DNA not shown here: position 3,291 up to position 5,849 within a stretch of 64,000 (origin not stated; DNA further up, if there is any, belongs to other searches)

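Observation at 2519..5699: Membrane-anchored tandem-AAA+ ATPase coupled to a membrane NERD-domain protein: candidate undescribed defence-type module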

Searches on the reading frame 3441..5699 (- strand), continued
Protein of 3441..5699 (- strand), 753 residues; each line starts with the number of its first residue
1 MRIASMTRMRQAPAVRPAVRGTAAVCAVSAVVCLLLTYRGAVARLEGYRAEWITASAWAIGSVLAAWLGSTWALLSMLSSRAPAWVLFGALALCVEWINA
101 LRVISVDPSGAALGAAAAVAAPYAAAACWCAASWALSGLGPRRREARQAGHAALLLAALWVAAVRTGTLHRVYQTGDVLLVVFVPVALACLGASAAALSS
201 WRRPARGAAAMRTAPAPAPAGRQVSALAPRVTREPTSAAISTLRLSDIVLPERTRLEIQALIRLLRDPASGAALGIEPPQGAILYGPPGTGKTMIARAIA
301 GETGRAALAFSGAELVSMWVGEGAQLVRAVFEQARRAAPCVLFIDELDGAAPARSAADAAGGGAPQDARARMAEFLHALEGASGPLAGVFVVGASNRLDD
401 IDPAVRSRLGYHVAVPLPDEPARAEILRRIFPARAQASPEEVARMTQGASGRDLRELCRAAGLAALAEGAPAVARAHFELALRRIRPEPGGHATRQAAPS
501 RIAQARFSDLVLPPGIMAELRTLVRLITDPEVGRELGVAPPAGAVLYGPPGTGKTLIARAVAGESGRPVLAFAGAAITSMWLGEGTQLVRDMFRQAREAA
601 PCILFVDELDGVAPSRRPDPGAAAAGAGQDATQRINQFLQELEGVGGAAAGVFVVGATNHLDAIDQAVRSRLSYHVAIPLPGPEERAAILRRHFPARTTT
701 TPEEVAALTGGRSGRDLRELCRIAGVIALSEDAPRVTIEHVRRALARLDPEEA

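Call 9: find_encoding_contigs(protein=P0001, flank=10000, max_places=4)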
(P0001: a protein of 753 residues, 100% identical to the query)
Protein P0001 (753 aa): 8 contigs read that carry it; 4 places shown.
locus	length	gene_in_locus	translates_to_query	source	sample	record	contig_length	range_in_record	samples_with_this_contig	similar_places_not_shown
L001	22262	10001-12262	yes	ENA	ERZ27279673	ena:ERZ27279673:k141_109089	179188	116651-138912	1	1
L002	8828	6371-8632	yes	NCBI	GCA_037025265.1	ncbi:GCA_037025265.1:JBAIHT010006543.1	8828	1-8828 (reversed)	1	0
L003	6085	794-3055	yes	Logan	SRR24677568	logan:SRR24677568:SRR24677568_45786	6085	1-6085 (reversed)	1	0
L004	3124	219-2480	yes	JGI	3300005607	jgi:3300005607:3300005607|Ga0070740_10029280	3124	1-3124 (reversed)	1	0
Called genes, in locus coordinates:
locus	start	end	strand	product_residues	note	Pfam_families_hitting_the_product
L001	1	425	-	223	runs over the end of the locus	-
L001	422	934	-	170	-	-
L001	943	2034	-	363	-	-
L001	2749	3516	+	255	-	PF00027:cNMP_binding, PF13545:HTH_Crp_2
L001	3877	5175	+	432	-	-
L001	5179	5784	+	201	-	PF13936:HTH_38 (faint)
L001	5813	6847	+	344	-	PF19568:Spore_III_AA, PF13191:AAA_16 (weak)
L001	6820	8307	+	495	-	PF00140:Sigma70_r1_2, PF04542:Sigma70_r2, PF04539:Sigma70_r3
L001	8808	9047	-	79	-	-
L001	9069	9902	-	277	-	PF13406:SLT_2 (faint), PF01464:SLT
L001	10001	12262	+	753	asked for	PF13191:AAA_16 (weak), PF00004:AAA, PF01078:Mg_chelatase (faint), PF05496:RuvB_N (faint), PF07728:AAA_5 (faint), PF17862:AAA_lid_3, PF00004:AAA, PF17862:AAA_lid_3 (weak), +2 more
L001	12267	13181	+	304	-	PF08378:NERD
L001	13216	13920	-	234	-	-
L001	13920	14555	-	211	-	-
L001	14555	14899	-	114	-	-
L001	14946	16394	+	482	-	-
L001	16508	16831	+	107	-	-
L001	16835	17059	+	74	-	-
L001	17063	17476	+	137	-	-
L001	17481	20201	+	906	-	PF12846:AAA_10 (faint), PF19044:P-loop_TraG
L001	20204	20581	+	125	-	-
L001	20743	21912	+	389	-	-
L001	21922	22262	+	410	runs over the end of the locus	-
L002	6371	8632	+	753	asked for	PF13191:AAA_16 (weak), PF00004:AAA, PF01078:Mg_chelatase (faint), PF05496:RuvB_N (faint), PF07728:AAA_5 (faint), PF17862:AAA_lid_3, PF00004:AAA, PF17862:AAA_lid_3 (weak), +2 more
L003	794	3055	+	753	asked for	PF13191:AAA_16 (weak), PF00004:AAA, PF01078:Mg_chelatase (faint), PF05496:RuvB_N (faint), PF07728:AAA_5 (faint), PF17862:AAA_lid_3, PF00004:AAA, PF17862:AAA_lid_3 (weak), +2 more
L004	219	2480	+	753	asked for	PF13191:AAA_16 (weak), PF00004:AAA, PF01078:Mg_chelatase (faint), PF05496:RuvB_N (faint), PF07728:AAA_5 (faint), PF17862:AAA_lid_3, PF00004:AAA, PF17862:AAA_lid_3 (weak), +2 more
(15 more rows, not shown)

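Call 10: find_encoding_contigs(protein=P0004, flank=10000, max_places=3)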
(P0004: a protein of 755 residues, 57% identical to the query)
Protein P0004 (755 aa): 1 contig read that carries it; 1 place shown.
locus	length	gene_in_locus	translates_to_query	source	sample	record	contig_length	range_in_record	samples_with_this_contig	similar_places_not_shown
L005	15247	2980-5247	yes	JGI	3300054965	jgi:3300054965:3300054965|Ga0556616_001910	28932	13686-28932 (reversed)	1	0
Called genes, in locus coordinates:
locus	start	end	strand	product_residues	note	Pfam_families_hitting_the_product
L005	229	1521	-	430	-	PF13546:DDE_5, PF01609:DDE_Tnp_1 (weak)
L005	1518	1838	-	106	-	PF20586:DUF6788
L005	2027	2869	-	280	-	PF01464:SLT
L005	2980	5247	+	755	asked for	PF13191:AAA_16 (faint), PF00004:AAA, PF00910:RNA_helicase (faint), PF01695:IstB_IS21 (faint), PF05496:RuvB_N (faint), PF17862:AAA_lid_3 (weak), PF00004:AAA, PF17862:AAA_lid_3, +5 more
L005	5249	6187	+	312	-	PF08378:NERD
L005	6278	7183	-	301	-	-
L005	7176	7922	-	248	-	PF20613:HipA_2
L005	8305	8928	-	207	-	-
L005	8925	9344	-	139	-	-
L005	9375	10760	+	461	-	PF03743:TrbI (weak)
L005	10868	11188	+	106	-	-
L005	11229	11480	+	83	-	-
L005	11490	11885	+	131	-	-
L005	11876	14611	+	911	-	PF11130:TraC_F_IV (faint), PF19044:P-loop_TraG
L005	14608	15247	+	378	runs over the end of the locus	-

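Call 11: find_encoding_contigs(protein=P0007, flank=10000, max_places=3)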
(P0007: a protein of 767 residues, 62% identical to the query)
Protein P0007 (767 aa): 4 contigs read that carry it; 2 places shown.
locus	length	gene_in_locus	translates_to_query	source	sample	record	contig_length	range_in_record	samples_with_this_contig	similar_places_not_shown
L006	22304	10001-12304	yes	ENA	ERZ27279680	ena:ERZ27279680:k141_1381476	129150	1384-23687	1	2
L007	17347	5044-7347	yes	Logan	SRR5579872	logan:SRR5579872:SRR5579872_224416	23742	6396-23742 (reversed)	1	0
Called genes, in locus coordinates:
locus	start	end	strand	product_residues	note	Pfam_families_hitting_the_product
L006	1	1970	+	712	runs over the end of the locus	PF13487:HD_5, PF01966:HD, PF07730:HisKA_3, PF02518:HATPase_c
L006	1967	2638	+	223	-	PF00072:Response_reg, PF00196:GerE, PF08281:Sigma70_r4_2 (weak)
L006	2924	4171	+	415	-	-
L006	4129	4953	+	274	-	-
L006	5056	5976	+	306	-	-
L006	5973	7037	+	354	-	PF19568:Spore_III_AA, PF13191:AAA_16 (weak), PF13604:AAA_30 (weak), PF13401:AAA_22 (weak), PF00004:AAA (weak)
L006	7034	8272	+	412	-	-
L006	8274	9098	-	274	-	PF07719:TPR_2 (faint), PF14559:TPR_19 (weak), PF01464:SLT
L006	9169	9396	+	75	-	-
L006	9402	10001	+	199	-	-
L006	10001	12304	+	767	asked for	PF05496:RuvB_N (faint), PF13191:AAA_16 (faint), PF00004:AAA, PF01078:Mg_chelatase (faint), PF07724:AAA_2 (faint), PF17862:AAA_lid_3 (weak), PF00004:AAA, PF17862:AAA_lid_3, +7 more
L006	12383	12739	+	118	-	-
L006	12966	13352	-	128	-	-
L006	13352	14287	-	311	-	PF08378:NERD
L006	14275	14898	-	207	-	-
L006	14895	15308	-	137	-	-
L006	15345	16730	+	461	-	-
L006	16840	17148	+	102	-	-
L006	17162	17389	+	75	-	-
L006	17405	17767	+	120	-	-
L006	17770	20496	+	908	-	PF12846:AAA_10 (faint), PF19044:P-loop_TraG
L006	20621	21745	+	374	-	-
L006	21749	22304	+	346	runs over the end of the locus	-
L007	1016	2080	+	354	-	PF19568:Spore_III_AA, PF13191:AAA_16 (weak), PF13604:AAA_30 (weak), PF13401:AAA_22 (weak), PF00004:AAA (weak)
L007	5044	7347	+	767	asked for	PF05496:RuvB_N (faint), PF13191:AAA_16 (faint), PF00004:AAA, PF01078:Mg_chelatase (faint), PF07724:AAA_2 (faint), PF17862:AAA_lid_3 (weak), PF00004:AAA, PF17862:AAA_lid_3, +7 more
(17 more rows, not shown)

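Call 14: find_related_loci(query=A1, collection=genome_contigs, flank=10000)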
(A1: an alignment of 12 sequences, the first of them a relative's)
Query A1 (753 aa) in genome_contigs; peptide patterns used: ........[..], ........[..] (x = any residue, [..] = any of these).
600 stretches matched a pattern (row limit reached: there are more); 549 encode a relative of the query (tblastn E <= 1e-3); the best 80 are kept; 80 distinct loci.
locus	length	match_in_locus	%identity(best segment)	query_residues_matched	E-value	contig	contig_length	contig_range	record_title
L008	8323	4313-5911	34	231-750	7e-78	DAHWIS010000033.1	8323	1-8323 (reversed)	MAG TPA_asm: Candidatus Micrarchaeota archaeon isolate clean1301 k141_1411258, whole genome shotgun sequence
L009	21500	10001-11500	35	258-745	2e-76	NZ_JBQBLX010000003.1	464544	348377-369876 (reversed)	Halomicrococcus sp. SG-WS-1 SG-WS-1_scaffold3, whole genome shotgun sequence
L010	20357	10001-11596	32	231-750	1e-74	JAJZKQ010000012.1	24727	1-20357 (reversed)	MAG: Candidatus Micrarchaeota archaeon isolate MAS1.bin37 NODE_1597_length_24727_cov_47.206992, whole genome shotgun seq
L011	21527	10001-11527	34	265-750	4e-74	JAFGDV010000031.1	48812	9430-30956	MAG: Candidatus Altiarchaeota archaeon isolate Zod_Metabat.1191 k87_10219073, whole genome shotgun sequence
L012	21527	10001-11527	36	258-748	2e-74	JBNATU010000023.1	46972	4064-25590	MAG: Moorellaceae bacterium isolate Kamch4342-3A-MB-01 bin2.fa-23, whole genome shotgun sequence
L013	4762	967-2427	34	258-731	2e-73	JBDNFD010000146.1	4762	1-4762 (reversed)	MAG: Flavobacteriaceae bacterium isolate concoct.105.WLB k141_1447444, whole genome shotgun sequence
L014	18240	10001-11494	34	265-750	7e-73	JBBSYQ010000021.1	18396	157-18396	MAG: Nanoarchaeota archaeon isolate H14-bin003_1 H14_bin003_1_000000000021, whole genome shotgun sequence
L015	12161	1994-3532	38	263-748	1e-72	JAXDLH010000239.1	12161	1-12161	MAG: Chloroflexota bacterium isolate BP_613 scaffold_1076002, whole genome shotgun sequence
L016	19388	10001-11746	31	186-750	3e-71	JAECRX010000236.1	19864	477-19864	MAG: Candidatus Sifarchaeum subterraneum isolate CR_Bin_142 k127_2414091, whole genome shotgun sequence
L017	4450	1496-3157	29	171-730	2e-71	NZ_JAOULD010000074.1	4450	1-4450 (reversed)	MAG: Nitrosopumilus sp. isolate 8_1_Jan_SF_Bin66 8_1_Jan_SF_Bin66_scaffold_14359_c1, whole genome shotgun sequence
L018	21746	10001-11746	36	265-740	4e-71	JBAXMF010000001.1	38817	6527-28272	MAG: Methanomicrobiales archaeon isolate ELA446 MAG446_1, whole genome shotgun sequence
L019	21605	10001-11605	34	265-737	4e-71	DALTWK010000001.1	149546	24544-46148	MAG TPA_asm: Methanocorpusculum sp. isolate HAC006.3 NODE_23_length_149546_cov_69.7926, whole genome shotgun sequence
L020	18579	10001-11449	36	258-729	6e-71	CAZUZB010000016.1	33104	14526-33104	MAG TPA_asm: uncultured Anaerolineales bacterium isolate SRP241326_co4_227 genome assembly, contig: NODE_1929_length_331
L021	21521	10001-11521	34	257-750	6e-71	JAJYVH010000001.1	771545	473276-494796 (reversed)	MAG: Candidatus Micrarchaeota archaeon isolate FK1.bin85 NODE_5_length_771545_cov_9.506659, whole genome shotgun sequenc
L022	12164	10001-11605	31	257-750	4e-70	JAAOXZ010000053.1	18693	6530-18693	Candidatus Woesearchaeota archaeon isolate DPANNHV_H2.bin.83 k83_1484527, whole genome shotgun sequence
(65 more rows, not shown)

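Call 17: search_protein_families(library=pfam, proteins=[L001:13216-13920:-, L001:13920-14555:-, L001:14555-14899:-, L001:14946-16394:+, L001:16508-16831:+, L001:16835-17059:+, L001:17063-17476:+, L001:17481-20201:+, L001:20204-20581:+, L001:20743-21912:+], max_evalue=1)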
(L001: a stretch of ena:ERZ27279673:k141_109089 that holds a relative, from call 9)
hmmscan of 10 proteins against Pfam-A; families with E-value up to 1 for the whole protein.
L001:13216-13920:- (234 aa): 0 families

L001:13920-14555:- (211 aa): 2 families
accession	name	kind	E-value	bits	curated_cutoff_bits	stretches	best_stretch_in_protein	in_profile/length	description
PF13814.12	Replic_Relax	-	0.00018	22.1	25.3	1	74-171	81-177/191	Replication-relaxation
PF14144.11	DOG1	-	0.023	15.3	27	1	160-196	30-66/77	Seed dormancy control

L001:14555-14899:- (114 aa): 1 family
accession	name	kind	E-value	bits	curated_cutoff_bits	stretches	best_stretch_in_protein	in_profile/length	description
PF18902.5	DUF5658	-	0.12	13.6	25.2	1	13-56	4-45/82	Domain of unknown function (DUF5658)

L001:14946-16394:+ (482 aa): 2 families
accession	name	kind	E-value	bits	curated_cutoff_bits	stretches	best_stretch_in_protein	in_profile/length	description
PF03743.19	TrbI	-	0.0038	17.5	35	1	356-452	65-148/188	Bacterial conjugation TrbI-like protein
PF14015.11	DUF4231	-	0.44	11.4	24.7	1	89-115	9-36/103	Protein of unknown function (DUF4231)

L001:16508-16831:+ (107 aa): 2 families
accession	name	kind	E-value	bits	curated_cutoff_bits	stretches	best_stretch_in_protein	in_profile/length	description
PF12911.12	OppC_N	-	0.37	11.2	23.9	1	42-63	10-31/53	N-terminal TM domain of oligopeptide transport permease C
PF04888.17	SseC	-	0.48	10.4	30.2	1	17-69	96-159/312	Secretion system effector C (SseC) like family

L001:16835-17059:+ (74 aa): 0 families

L001:17063-17476:+ (137 aa): 1 family
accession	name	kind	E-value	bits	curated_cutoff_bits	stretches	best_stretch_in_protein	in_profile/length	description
PF07178.16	TraL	-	0.051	14.3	24.4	0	13-85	7-67/90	TraL protein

L001:17481-20201:+ (906 aa): 13 families
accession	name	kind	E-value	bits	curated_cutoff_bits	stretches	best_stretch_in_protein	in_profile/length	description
PF19044.6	P-loop_TraG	-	3e-14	52.9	25.8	1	506-893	33-410/413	TraG P-loop domain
PF12846.13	AAA_10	-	6.1e-07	29.2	27.5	2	738-794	240-296/362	AAA-like domain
PF11130.14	TraC_F_IV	-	3.9e-05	23.3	28.1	1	208-446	134-372/375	TraC protein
PF13191.12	AAA_16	-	0.00014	22.9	32.6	1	504-622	26-135/167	AAA ATPase domain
PF01656.29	CbiA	-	0.0048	17.3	25.4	1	506-546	3-43/125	CobQ/CobB/MinD/ParA nucleotide binding domain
PF01580.24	FtsK_SpoIIIE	-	0.0069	16.3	24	1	497-539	34-80/221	FtsK/SpoIIIE family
PF25199.1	nSTAND_NTPase5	-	0.012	15.8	34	1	506-539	45-79/145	Novel STAND NTPase 5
PF20720.3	nSTAND3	-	0.016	15.3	27.2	1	506-537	21-52/155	Novel STAND NTPase 3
PF13401.12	AAA_22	-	0.035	14.8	27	1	504-551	7-50/130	AAA domain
PF01935.23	DUF87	-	0.055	14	23.2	1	508-537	29-59/220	Helicase HerA, central domain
PF13481.12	AAA_25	-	0.061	13.4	27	0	501-527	32-58/195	AAA domain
PF10412.15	TrwB_AAD_bind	-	0.14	11.4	20.5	0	506-538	19-51/387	Type IV secretion-system coupling protein DNA-binding domain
PF10236.15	DAP3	-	0.16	11.6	23.1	1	505-536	26-57/311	Mitochondrial ribosomal death-associated protein 3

L001:20204-20581:+ (125 aa): 2 families
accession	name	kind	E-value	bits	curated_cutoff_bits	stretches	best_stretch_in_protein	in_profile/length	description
PF13687.11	DUF4153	-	0.011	15.4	27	1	64-120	289-345/373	Domain of unknown function (DUF4153)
PF05356.16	Phage_Coat_B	-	0.68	10.5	23.5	0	26-76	2-52/56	Inovirus Coat protein B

L001:20743-21912:+ (389 aa): 5 families
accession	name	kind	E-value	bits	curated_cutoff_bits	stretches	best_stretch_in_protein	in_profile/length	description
PF07889.17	DUF1664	-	0.035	14.6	34.6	0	39-69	85-115/124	Protein of unknown function (DUF1664)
PF04513.17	Baculo_PEP_C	-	0.043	14.3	38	1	41-97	70-127/140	Baculovirus polyhedron envelope protein, PEP, C terminus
PF10046.14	BLOC1_2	-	0.072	13.9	33.4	1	40-70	57-87/96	Biogenesis of lysosome-related organelles complex-1 subunit 2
PF05859.17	Mis12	-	0.45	10.7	25.7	0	37-67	165-195/231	Mis12 protein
PF06103.16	DUF948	-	0.47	11.1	37.2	1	31-71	24-56/89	Bacterial protein of unknown function (DUF948)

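Call 20: find_encoding_contigs(protein=P0006, flank=10000, max_places=2)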
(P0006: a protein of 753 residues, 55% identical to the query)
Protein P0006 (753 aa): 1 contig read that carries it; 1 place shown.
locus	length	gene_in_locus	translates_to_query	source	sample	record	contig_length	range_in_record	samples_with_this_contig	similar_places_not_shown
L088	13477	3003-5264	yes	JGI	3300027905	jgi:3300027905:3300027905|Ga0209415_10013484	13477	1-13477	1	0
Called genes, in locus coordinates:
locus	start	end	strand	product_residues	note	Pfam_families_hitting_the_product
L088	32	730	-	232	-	PF01545:Cation_efflux (weak)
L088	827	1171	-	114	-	PF01022:HTH_5, PF12802:MarR_2 (weak), PF12840:HTH_20, PF25213:HVO_A0261_N (faint), PF24033:DUF7342 (weak), PF01978:TrmB (weak), PF09339:HTH_IclR (weak)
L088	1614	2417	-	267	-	PF01464:SLT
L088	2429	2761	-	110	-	-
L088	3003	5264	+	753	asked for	PF13191:AAA_16 (faint), PF05496:RuvB_N (faint), PF00004:AAA, PF01078:Mg_chelatase (faint), PF07728:AAA_5 (faint), PF13401:AAA_22 (faint), PF00004:AAA, PF17862:AAA_lid_3, +1 more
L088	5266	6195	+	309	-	PF08378:NERD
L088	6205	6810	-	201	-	-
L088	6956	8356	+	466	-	-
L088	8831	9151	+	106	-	-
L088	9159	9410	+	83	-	-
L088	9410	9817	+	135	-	-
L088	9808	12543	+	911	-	PF11130:TraC_F_IV (weak), PF19044:P-loop_TraG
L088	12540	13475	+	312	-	?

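Call 21: find_encoding_contigs(protein=P0009, flank=10000, max_places=2)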
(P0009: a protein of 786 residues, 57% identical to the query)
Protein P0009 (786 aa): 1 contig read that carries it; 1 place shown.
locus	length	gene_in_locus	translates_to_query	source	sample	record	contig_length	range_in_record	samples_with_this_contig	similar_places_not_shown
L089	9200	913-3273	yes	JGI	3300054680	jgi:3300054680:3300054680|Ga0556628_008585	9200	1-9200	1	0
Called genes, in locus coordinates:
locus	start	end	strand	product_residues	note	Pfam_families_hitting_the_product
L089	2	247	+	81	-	?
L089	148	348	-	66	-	-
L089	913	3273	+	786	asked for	PF05496:RuvB_N (faint), PF13191:AAA_16 (faint), PF00004:AAA, PF01695:IstB_IS21 (faint), PF07728:AAA_5 (weak), PF17862:AAA_lid_3, PF00004:AAA, PF17862:AAA_lid_3, +4 more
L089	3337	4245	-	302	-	PF08378:NERD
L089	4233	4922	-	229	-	-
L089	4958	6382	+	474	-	-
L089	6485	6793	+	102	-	-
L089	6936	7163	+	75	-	-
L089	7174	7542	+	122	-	-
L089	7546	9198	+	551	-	?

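Call 22: find_encoding_contigs(protein=P0003, flank=10000, max_places=2)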
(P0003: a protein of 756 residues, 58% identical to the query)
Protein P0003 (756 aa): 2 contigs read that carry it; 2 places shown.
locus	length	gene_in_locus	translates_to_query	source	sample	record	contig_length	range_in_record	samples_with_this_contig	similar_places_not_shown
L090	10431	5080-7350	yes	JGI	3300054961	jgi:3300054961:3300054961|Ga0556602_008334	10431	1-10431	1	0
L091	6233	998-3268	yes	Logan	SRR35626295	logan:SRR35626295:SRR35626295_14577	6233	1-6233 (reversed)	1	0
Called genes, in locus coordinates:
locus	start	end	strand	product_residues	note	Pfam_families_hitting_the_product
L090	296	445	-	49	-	-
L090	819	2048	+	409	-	PF14690:Zn_ribbon_ISL3, PF13542:HTH_Tnp_ISL3, PF01610:DDE_Tnp_ISL3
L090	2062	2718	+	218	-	PF12686:DUF3800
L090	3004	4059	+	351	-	PF13701:DDE_Tnp_1_4, PF01609:DDE_Tnp_1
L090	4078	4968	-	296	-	PF01464:SLT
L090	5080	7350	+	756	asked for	PF13191:AAA_16 (faint), PF00004:AAA, PF00910:RNA_helicase (faint), PF01695:IstB_IS21 (faint), PF05496:RuvB_N (faint), PF17862:AAA_lid_3 (weak), PF00004:AAA, PF17862:AAA_lid_3, +5 more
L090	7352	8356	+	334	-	PF08378:NERD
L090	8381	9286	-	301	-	-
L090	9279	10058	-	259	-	PF20613:HipA_2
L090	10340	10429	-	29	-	?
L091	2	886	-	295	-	?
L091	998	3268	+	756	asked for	PF13191:AAA_16 (faint), PF00004:AAA, PF00910:RNA_helicase (faint), PF01695:IstB_IS21 (faint), PF05496:RuvB_N (faint), PF17862:AAA_lid_3 (weak), PF00004:AAA, PF17862:AAA_lid_3, +5 more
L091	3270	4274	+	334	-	PF08378:NERD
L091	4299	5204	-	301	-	-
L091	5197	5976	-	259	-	PF20613:HipA_2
